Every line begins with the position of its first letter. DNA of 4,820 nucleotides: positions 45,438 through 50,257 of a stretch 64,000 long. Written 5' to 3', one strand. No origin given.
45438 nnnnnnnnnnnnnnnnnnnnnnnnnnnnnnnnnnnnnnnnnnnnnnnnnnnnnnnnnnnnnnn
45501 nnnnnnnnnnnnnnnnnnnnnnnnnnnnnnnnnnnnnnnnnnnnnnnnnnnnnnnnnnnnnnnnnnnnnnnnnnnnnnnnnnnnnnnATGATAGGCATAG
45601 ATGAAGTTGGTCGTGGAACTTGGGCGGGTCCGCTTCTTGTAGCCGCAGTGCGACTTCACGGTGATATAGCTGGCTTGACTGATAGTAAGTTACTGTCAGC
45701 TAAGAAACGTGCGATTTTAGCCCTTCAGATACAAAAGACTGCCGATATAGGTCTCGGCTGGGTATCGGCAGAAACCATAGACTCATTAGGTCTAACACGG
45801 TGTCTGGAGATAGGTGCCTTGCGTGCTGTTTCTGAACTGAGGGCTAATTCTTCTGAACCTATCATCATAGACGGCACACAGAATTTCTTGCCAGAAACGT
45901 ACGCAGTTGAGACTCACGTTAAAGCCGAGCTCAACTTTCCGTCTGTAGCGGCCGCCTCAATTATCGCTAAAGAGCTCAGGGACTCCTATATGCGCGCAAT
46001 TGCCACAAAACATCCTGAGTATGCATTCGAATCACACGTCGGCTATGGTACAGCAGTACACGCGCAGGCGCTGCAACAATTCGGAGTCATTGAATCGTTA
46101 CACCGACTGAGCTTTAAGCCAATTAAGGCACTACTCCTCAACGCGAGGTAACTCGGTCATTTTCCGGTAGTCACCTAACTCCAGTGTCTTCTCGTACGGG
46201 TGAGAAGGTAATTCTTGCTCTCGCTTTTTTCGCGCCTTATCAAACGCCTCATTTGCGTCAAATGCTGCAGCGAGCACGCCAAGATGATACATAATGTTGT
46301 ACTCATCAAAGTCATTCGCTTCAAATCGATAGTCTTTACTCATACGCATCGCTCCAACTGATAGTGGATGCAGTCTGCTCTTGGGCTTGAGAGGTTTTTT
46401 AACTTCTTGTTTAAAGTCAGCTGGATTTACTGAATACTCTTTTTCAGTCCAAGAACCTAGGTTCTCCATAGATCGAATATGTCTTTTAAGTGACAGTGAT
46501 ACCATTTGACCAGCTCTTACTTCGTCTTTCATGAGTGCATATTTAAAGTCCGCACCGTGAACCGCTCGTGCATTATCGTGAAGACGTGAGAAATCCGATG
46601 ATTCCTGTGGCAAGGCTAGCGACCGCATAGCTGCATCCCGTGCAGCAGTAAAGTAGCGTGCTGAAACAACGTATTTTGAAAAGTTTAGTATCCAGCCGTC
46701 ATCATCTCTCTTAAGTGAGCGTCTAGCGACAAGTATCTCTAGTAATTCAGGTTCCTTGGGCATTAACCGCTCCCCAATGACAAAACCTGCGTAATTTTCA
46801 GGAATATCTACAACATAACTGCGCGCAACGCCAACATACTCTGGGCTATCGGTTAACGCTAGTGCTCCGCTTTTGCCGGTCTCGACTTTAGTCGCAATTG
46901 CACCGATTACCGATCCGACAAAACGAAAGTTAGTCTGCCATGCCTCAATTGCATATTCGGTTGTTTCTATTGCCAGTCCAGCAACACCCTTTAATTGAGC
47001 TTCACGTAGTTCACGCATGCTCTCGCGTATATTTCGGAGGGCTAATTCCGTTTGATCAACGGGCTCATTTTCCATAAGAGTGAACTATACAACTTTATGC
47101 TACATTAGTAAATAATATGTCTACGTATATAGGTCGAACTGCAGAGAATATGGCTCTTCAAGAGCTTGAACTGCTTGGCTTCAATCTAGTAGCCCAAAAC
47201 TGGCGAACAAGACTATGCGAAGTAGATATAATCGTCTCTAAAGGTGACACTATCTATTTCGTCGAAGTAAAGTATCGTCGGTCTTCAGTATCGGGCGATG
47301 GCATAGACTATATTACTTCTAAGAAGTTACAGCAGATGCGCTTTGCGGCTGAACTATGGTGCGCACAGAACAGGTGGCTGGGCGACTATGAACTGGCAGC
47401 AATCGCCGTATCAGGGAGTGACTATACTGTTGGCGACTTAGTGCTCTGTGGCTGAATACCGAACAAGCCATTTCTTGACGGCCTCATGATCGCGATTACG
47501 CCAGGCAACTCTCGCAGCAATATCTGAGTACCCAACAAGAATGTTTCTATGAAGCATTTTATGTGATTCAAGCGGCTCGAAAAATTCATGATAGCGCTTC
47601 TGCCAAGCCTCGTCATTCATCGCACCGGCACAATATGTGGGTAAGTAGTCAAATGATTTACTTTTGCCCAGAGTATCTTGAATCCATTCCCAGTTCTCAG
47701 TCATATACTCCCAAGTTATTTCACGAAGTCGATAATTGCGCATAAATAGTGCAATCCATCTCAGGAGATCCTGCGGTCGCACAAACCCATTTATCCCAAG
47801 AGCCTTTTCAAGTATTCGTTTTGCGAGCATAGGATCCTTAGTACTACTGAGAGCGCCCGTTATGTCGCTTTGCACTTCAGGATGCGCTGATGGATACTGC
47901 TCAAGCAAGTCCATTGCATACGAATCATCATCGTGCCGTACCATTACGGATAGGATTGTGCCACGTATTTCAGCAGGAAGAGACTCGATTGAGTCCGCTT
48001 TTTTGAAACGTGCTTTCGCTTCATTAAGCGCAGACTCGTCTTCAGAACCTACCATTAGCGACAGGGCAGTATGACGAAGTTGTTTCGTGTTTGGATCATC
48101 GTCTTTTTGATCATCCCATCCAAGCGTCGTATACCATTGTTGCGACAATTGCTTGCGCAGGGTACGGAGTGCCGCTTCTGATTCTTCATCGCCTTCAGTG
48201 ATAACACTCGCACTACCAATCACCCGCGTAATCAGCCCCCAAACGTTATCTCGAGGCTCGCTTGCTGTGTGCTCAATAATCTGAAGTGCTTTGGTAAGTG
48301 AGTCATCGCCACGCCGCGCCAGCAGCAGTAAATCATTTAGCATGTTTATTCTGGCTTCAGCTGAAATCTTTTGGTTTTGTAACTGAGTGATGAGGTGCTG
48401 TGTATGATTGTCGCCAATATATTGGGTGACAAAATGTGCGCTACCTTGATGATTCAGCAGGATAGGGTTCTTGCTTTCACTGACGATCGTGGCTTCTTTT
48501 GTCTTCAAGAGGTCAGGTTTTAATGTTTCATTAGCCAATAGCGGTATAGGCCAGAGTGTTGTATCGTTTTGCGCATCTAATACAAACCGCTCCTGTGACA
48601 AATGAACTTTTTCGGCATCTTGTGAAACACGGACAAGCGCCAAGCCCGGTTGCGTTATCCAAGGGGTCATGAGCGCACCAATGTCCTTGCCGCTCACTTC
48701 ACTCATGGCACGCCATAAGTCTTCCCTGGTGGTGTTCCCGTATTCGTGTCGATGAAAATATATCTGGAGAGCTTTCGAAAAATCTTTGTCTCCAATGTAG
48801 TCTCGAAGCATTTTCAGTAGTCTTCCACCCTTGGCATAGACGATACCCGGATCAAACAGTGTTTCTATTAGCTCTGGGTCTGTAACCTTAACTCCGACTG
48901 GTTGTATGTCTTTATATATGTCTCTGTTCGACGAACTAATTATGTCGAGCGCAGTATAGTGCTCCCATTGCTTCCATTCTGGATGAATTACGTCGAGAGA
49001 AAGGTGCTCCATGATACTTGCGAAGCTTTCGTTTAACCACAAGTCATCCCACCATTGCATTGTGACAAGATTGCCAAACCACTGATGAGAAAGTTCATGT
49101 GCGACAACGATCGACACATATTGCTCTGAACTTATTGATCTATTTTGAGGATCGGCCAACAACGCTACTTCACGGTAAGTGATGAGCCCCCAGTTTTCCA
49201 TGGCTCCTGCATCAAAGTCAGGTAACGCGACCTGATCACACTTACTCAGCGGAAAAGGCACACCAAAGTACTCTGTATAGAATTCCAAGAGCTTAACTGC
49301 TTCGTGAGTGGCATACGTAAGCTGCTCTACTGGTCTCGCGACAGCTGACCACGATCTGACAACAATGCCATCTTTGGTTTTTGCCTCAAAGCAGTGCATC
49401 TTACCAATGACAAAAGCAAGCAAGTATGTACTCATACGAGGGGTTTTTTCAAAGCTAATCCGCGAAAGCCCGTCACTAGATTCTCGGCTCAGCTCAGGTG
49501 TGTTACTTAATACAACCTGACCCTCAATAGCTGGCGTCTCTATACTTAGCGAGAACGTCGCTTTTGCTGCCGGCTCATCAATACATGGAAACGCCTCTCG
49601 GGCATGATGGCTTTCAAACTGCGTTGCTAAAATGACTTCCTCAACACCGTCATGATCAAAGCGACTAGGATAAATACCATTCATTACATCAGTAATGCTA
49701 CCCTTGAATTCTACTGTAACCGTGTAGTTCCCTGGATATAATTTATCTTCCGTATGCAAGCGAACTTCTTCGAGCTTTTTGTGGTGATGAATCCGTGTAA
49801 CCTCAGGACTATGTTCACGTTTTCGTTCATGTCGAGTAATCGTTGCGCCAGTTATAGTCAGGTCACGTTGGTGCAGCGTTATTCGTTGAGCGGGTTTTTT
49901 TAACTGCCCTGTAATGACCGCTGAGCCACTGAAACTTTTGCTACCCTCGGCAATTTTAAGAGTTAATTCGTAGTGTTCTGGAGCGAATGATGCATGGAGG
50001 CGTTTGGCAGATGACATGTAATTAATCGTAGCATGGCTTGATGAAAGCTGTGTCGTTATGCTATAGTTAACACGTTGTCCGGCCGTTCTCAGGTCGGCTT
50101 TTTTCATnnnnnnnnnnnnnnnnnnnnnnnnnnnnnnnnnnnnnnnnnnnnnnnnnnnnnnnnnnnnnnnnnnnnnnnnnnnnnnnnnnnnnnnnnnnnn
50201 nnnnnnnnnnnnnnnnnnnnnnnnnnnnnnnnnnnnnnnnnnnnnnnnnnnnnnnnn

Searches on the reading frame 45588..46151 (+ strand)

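Call 93: search_protein_families(library=pfam, proteins=[window:45588-46151:+], max_evalue=0.001)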
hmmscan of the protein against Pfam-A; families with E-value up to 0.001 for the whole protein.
window:45588-46151:+ (187 aa): 1 family
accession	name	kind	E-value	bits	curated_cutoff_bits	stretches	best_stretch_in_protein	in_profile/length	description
PF01351.25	RNase_HII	-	1e-30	107.5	25.8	1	2-178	1-198/199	Ribonuclease HII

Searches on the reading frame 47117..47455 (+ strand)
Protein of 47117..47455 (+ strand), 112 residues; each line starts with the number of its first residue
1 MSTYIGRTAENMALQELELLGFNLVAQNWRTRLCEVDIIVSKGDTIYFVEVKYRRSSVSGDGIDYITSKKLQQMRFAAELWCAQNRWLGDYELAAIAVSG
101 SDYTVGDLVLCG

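Call 93: search_protein_families(library=pfam, proteins=[window:47117-47455:+], max_evalue=0.001)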
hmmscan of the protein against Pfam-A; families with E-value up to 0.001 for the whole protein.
window:47117-47455:+ (112 aa): 3 families
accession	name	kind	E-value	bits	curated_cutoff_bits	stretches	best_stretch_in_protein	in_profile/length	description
PF02021.23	UPF0102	-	1.4e-18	67.5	23.6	1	9-83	1-71/80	Uncharacterised protein family UPF0102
PF08378.17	NERD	-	5.6e-06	27.3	22.1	1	6-68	2-71/111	Nuclease-related domain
PF13635.12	DUF4143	-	0.00064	19.9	28.1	1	4-54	105-160/160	Domain of unknown function (DUF4143)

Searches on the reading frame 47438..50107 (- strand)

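Call 92: search_protein_families(library=pfam, proteins=[window:47438-50107:-], max_evalue=0.001)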
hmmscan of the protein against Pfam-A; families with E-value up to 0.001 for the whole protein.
window:47438-50107:- (889 aa): 3 families
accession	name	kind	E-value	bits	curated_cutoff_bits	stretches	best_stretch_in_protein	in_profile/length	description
PF01433.26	Peptidase_M1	-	4.4e-79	265.5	27.7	1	265-483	1-218/218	Peptidase family M1 domain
PF11838.14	ERAP1_C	-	3.8e-51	174.9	38.2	1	549-859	2-312/318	ERAP1-like C-terminal domain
PF17900.6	Peptidase_M1_N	-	8.1e-48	163.4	25.8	1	43-229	2-186/186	Peptidase M1 N-terminal domain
